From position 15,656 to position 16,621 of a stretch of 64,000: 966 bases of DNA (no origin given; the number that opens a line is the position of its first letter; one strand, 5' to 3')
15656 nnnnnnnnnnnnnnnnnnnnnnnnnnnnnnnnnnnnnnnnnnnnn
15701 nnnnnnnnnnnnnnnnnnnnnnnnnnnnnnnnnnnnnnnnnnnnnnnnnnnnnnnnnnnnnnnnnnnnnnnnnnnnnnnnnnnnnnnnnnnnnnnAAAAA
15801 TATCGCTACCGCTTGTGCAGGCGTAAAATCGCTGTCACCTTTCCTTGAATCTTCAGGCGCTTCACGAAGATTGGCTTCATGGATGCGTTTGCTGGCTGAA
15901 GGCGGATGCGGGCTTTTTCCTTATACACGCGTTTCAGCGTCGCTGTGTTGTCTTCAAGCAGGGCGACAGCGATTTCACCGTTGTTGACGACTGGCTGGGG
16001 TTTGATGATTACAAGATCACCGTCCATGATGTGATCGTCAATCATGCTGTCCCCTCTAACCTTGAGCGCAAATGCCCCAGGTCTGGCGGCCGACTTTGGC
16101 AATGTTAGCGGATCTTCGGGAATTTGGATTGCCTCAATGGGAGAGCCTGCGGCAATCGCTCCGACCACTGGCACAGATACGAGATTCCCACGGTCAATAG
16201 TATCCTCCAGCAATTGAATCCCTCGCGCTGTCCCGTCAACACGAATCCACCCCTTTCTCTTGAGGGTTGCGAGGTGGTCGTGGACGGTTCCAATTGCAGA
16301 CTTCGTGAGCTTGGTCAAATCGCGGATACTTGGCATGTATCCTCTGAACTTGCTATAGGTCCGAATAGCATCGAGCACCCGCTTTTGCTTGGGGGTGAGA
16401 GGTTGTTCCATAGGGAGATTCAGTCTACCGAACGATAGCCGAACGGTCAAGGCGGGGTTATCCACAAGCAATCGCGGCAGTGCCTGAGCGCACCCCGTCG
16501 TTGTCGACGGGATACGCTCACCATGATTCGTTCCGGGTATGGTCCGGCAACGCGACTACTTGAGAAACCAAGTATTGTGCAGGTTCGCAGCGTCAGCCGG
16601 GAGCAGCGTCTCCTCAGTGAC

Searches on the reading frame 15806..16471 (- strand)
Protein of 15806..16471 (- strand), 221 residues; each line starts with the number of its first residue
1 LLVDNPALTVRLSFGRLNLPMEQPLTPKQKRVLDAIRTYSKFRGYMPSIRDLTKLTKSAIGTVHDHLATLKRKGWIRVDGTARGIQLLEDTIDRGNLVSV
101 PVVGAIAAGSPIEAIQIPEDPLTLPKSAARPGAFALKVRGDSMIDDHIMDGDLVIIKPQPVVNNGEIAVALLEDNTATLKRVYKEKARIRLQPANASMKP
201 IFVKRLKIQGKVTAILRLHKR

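Call 8: search_protein_families(library=pfam, proteins=[window:15806-16471:-], max_evalue=0.01)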
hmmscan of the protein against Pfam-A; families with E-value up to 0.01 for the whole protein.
window:15806-16471:- (221 aa): 5 families
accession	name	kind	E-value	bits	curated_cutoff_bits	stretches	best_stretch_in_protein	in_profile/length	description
PF00717.28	Peptidase_S24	-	1.6e-29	102.4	23.3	1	101-212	1-115/116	Peptidase S24-like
PF01726.22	LexA_DNA_bind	-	6.9e-12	45.4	23.7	1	23-83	2-64/65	LexA DNA binding domain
PF09339.16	HTH_IclR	-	0.0037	17.5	22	0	48-80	20-52/52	IclR helix-turn-helix domain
PF25212.1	HVO_A0114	-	0.0077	16.4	27.6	0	21-83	16-73/84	HVO_A0114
PF13730.12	HTH_36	-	0.0084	16.3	25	0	25-76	3-55/55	Helix-turn-helix domain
